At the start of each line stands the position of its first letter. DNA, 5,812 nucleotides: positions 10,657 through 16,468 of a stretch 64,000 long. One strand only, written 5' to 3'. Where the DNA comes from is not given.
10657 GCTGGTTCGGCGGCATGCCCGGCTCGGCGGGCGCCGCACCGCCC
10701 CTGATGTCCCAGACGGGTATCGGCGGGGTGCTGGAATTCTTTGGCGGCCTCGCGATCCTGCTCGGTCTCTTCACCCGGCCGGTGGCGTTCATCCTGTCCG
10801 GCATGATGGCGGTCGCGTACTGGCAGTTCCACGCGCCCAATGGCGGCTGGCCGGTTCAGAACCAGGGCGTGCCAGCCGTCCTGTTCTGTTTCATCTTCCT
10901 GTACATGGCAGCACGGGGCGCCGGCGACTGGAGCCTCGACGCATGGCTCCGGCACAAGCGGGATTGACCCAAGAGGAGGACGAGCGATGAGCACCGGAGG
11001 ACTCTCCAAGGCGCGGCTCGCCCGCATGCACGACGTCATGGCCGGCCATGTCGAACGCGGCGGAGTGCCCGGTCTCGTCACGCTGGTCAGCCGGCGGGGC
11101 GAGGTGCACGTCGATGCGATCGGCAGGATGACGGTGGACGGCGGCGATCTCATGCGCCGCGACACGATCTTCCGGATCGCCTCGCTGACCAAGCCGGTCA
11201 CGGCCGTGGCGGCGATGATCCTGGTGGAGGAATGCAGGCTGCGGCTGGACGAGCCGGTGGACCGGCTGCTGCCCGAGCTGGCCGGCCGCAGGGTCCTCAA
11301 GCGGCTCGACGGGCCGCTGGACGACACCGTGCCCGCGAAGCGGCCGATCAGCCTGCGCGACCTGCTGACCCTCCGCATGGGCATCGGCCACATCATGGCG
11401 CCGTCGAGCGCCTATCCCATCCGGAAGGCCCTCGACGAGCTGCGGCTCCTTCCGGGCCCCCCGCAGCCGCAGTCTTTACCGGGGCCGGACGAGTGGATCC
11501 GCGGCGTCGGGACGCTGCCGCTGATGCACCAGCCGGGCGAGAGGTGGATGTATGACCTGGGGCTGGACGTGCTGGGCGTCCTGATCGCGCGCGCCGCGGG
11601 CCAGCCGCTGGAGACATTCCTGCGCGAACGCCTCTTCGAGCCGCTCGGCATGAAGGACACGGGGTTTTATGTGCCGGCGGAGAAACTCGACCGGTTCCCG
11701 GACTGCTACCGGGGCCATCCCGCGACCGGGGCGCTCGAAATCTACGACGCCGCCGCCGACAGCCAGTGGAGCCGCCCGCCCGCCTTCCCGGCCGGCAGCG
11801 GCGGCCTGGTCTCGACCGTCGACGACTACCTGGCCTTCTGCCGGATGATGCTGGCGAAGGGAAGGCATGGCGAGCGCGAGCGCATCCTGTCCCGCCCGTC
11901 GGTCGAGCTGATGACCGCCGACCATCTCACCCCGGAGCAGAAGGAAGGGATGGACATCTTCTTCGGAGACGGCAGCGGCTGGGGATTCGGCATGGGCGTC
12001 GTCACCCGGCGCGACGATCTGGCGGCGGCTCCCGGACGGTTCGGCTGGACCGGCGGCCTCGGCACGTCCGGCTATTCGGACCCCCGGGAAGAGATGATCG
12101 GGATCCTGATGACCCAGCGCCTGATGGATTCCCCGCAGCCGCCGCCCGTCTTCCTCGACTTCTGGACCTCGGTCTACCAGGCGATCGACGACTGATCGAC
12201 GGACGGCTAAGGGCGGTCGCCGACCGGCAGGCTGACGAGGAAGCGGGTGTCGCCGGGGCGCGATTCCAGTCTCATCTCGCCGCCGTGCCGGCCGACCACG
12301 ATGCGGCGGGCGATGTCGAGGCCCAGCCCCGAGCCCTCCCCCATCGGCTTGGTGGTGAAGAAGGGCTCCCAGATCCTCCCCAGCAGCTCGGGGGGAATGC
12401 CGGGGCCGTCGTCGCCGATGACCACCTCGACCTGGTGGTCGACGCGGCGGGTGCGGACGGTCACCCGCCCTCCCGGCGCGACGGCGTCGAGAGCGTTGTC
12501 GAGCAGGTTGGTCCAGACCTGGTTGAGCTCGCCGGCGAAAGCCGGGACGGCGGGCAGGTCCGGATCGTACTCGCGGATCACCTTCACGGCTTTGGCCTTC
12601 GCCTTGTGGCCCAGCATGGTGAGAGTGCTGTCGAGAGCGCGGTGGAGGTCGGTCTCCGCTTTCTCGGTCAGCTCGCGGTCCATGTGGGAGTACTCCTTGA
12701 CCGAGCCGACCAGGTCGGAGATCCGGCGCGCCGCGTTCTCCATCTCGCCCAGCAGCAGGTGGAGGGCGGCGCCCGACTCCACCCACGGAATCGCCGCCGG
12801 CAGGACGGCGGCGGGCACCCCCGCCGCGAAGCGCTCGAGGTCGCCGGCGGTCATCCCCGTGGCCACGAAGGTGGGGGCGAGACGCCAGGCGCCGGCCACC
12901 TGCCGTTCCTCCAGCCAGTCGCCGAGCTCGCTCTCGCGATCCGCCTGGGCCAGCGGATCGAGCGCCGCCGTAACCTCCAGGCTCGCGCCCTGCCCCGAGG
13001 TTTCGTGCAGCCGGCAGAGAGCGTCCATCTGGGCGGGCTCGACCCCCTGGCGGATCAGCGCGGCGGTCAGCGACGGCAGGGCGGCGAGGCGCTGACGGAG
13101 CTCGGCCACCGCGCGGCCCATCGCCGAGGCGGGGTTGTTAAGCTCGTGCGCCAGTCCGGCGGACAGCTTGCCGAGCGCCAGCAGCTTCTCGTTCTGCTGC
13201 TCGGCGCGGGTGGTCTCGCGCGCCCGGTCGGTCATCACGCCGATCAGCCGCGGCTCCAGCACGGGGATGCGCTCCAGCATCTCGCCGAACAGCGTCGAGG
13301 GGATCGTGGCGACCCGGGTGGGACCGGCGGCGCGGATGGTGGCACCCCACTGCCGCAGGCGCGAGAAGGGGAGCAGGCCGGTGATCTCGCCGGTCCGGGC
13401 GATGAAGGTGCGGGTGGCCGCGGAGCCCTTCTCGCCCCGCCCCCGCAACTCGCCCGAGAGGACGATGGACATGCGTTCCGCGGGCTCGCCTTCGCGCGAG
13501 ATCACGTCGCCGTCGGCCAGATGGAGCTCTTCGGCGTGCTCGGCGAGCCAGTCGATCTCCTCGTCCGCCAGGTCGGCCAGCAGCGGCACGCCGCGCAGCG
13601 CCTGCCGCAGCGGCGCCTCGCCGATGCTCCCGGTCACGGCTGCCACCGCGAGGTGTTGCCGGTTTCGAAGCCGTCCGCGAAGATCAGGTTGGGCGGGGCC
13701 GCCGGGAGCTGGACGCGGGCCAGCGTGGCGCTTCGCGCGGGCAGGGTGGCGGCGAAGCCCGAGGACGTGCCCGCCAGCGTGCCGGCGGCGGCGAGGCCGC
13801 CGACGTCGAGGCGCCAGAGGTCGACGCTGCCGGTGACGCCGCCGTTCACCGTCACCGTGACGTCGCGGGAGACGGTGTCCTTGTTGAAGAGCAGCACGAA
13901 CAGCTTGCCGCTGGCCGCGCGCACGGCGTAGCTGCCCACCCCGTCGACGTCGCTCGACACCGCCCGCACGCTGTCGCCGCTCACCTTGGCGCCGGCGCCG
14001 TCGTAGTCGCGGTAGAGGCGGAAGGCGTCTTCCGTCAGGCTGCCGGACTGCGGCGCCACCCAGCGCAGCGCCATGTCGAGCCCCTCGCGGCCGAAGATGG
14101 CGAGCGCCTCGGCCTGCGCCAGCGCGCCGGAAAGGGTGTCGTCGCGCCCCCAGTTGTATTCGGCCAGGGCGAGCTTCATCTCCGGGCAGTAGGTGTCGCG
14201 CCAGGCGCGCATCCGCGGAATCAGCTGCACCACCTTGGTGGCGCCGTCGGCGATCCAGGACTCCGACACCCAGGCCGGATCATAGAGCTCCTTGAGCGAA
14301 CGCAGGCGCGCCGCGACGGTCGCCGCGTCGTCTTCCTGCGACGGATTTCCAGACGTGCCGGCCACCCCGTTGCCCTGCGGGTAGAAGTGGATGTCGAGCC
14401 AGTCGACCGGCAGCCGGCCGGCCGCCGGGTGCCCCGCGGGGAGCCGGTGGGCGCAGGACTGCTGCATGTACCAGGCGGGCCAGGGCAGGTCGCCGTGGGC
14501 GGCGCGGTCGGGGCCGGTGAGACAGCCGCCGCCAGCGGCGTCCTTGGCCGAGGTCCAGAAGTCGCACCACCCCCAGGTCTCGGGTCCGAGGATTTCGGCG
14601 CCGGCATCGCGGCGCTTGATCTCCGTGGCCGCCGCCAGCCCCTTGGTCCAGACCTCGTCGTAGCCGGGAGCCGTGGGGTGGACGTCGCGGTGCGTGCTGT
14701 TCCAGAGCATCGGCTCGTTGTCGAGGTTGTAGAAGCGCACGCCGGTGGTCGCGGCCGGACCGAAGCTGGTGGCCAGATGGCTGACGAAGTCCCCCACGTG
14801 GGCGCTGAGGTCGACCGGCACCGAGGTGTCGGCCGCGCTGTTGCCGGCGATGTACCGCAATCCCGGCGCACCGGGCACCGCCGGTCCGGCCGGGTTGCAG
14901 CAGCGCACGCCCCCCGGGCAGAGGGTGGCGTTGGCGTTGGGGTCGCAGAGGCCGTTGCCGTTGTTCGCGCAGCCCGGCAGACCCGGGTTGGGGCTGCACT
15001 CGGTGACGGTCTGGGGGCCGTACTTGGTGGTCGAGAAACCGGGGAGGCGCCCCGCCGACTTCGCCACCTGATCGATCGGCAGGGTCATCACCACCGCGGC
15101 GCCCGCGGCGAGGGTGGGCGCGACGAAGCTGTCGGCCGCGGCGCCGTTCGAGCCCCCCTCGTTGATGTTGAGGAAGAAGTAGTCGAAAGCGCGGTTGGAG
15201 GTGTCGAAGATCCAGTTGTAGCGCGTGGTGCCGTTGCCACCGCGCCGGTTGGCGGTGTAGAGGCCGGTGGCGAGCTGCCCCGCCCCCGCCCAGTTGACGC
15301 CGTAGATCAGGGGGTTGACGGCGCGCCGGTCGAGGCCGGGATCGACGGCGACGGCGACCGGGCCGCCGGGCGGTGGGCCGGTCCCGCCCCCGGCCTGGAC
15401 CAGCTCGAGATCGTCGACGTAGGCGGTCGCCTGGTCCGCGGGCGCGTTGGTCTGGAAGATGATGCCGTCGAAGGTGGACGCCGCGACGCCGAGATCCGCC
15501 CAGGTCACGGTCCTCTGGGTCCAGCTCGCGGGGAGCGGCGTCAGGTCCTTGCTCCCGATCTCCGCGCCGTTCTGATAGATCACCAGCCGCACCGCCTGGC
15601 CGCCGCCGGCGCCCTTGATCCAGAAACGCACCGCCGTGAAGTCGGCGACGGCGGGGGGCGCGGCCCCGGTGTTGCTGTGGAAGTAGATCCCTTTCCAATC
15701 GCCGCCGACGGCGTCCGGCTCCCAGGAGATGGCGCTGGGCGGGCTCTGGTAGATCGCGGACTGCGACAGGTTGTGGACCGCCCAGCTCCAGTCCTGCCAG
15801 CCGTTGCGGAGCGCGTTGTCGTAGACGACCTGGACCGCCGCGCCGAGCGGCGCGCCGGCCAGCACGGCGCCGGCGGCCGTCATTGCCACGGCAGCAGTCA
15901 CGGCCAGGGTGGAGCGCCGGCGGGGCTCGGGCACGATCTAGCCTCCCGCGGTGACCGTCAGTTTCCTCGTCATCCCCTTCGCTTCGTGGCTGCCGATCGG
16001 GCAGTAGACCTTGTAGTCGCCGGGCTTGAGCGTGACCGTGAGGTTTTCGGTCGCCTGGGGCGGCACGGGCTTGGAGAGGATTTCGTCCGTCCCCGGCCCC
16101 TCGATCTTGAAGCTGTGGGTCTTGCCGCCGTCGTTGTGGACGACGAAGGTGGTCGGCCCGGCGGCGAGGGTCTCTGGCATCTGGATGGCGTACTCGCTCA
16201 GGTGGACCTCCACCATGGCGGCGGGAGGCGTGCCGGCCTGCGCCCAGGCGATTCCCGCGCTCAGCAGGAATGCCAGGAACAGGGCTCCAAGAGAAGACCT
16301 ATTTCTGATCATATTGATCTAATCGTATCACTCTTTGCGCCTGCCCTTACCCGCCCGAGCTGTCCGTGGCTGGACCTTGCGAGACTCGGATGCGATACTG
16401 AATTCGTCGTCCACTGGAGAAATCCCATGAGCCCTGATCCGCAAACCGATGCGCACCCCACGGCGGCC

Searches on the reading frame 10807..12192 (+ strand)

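Call 8: search_protein_families(library=pfam, proteins=[window:10807-12192:+], max_evalue=0.001)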
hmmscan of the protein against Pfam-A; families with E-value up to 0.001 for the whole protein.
window:10807-12192:+ (462 aa): 1 family
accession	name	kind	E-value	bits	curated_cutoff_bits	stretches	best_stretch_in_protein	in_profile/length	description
PF00144.29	Beta-lactamase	-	1.5e-61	208.8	27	1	77-439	4-311/329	Beta-lactamase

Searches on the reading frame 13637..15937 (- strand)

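Call 8: search_protein_families(library=pfam, proteins=[window:13637-15937:-], max_evalue=0.001)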
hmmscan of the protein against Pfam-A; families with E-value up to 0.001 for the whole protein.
window:13637-15937:- (767 aa): 1 family
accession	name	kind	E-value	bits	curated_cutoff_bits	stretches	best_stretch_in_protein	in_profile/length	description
PF12891.13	Glyco_hydro_44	-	1.4e-45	156.4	25.1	1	247-521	2-222/223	Glycoside hydrolase family 44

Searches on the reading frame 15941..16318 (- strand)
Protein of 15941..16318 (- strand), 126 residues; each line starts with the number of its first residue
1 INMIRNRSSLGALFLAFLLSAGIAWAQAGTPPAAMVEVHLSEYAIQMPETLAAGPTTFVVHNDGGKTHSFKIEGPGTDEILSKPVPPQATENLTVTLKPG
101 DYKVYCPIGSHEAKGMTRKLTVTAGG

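Call 8: search_protein_families(library=pfam, proteins=[window:15941-16318:-], max_evalue=0.001)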
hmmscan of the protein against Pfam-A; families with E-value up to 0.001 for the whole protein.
window:15941-16318:- (126 aa): 1 family
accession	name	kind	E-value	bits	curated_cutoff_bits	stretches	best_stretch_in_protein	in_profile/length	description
PF13473.12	Cupredoxin_1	-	9e-07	29.3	27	1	15-116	7-101/104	Cupredoxin-like domain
